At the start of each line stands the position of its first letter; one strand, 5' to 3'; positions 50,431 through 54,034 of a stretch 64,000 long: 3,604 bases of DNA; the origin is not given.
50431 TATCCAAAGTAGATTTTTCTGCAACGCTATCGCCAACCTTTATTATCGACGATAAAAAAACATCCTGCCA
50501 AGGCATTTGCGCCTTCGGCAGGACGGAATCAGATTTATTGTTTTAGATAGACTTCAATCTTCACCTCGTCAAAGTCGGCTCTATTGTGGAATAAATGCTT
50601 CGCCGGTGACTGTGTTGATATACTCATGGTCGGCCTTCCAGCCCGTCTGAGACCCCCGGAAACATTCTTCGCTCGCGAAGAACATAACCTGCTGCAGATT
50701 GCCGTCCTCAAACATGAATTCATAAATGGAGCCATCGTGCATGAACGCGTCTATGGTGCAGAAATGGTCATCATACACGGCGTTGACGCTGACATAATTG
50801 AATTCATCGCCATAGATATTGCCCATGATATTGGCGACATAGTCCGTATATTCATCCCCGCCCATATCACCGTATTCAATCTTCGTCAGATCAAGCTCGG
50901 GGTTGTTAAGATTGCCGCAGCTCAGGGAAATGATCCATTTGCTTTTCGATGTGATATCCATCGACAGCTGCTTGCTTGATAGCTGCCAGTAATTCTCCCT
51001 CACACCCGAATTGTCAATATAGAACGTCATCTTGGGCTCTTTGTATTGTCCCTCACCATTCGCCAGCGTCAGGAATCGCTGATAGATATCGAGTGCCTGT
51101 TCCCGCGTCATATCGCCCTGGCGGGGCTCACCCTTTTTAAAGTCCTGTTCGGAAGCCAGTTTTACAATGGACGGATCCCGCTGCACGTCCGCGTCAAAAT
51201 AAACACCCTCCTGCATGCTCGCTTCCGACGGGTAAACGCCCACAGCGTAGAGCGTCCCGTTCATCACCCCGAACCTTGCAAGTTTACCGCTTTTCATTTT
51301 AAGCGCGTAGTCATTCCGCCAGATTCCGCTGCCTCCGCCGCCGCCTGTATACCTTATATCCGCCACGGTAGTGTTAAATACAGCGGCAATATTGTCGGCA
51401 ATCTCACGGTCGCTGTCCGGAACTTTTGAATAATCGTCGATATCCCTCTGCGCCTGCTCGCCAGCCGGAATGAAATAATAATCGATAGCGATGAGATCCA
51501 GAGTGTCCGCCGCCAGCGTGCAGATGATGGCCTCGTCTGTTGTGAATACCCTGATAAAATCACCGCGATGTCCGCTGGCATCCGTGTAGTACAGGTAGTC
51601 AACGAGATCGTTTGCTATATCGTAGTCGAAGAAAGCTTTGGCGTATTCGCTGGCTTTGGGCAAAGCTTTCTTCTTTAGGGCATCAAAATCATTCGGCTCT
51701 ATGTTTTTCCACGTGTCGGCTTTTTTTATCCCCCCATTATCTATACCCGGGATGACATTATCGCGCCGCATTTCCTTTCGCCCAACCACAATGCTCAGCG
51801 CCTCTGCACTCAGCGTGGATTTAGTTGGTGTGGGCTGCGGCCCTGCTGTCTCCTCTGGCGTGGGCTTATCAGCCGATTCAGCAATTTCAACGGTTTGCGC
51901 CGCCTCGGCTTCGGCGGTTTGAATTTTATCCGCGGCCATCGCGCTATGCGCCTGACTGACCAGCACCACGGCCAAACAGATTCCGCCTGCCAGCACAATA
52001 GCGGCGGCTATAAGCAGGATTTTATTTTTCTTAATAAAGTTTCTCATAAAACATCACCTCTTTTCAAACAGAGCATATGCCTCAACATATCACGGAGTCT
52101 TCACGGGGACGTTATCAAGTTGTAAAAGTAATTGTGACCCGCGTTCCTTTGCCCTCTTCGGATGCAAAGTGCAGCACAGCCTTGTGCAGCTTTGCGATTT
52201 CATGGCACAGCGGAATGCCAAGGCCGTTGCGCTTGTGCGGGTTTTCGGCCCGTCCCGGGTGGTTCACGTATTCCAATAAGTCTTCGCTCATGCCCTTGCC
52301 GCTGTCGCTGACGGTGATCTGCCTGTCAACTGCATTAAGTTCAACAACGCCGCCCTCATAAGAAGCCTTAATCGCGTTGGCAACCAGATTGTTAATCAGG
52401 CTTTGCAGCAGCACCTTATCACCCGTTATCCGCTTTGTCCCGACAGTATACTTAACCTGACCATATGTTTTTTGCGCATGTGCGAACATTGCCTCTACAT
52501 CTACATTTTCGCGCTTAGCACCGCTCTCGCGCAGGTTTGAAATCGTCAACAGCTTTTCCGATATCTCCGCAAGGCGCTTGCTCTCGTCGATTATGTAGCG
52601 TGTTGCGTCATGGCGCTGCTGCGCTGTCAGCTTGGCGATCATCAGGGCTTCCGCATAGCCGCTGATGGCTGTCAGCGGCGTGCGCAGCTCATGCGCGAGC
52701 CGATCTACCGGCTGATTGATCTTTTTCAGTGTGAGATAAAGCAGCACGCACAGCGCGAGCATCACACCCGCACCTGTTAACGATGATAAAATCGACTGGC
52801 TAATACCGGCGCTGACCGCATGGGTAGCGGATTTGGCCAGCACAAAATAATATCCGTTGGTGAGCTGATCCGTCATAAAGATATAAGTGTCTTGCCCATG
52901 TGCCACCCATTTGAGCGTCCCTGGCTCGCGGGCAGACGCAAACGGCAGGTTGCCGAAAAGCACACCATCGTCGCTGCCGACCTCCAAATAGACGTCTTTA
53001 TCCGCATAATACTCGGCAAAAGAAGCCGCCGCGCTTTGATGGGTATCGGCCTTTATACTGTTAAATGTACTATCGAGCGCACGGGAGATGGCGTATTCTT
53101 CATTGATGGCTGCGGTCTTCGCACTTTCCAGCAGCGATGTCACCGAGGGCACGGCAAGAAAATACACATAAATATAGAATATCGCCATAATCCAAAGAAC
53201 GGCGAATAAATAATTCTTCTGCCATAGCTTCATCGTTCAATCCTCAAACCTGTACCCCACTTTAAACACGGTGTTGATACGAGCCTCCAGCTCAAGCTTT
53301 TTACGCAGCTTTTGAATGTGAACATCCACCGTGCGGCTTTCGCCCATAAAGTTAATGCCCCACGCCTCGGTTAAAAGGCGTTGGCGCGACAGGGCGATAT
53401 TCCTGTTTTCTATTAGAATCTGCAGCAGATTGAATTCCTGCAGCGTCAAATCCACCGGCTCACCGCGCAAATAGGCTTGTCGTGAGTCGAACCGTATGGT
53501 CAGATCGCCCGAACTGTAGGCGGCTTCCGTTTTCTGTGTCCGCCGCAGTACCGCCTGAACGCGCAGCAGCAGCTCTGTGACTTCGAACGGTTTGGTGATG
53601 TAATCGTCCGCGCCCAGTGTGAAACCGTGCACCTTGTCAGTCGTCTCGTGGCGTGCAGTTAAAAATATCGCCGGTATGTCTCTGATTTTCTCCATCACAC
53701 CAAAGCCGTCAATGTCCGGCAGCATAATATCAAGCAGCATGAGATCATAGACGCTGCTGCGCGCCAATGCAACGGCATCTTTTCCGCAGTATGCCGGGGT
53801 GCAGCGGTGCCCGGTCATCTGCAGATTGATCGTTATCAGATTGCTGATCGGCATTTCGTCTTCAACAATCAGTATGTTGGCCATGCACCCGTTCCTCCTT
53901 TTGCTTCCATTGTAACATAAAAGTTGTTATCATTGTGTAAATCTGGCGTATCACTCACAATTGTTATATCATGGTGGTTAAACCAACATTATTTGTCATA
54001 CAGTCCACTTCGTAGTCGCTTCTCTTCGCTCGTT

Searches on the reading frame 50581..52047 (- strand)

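Call 48: search_protein_families(library=pfam, proteins=[window:50581-52047:-], max_evalue=0.001)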
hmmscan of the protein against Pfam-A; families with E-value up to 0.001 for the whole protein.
window:50581-52047:- (488 aa): 0 families

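Call 59: search_protein_families(library=pfam, proteins=[window:50581-52047:-], max_evalue=10)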
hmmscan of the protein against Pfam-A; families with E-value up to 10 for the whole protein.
window:50581-52047:- (488 aa): 2 families
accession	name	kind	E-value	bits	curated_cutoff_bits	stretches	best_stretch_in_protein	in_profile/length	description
PF11782.13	DUF3319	-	0.12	12.8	25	1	111-147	46-82/89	Protein of unknown function (DUF3319)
PF01705.24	CX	-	0.29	12.1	25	1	427-458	14-45/59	CX module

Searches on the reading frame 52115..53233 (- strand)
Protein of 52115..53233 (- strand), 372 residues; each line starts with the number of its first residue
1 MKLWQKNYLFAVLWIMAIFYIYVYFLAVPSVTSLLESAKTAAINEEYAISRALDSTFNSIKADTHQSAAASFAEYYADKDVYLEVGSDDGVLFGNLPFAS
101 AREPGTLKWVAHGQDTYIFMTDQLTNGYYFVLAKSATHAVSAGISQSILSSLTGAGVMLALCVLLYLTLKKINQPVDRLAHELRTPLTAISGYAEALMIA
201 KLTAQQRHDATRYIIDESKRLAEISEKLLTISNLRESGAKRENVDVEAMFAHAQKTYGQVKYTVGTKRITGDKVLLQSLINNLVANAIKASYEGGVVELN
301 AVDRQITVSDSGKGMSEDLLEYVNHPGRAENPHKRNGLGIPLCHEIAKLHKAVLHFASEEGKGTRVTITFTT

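Call 48: search_protein_families(library=pfam, proteins=[window:52115-53233:-], max_evalue=0.001)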
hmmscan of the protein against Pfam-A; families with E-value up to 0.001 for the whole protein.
window:52115-53233:- (372 aa): 2 families
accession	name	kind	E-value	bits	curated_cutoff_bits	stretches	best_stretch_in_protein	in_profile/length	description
PF02518.31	HATPase_c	-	2.5e-17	63.8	26.4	1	271-370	1-107/111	Histidine kinase-, DNA gyrase B-, and HSP90-like ATPase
PF00512.31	HisKA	-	1.1e-12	48.2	26.9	1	178-235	8-64/66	His Kinase A (phospho-acceptor) domain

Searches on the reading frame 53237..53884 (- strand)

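Call 48: search_protein_families(library=pfam, proteins=[window:53237-53884:-], max_evalue=0.001)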
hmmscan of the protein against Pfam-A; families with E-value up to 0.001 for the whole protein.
window:53237-53884:- (215 aa): 2 families
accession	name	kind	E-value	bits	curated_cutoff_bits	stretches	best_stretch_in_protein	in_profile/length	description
PF00486.34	Trans_reg_C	-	8e-23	80.8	26.2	1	141-213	1-77/77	Transcriptional regulatory protein, C terminal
PF00072.30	Response_reg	-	3.2e-22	79.2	30.2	1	4-109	1-110/111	Response regulator receiver domain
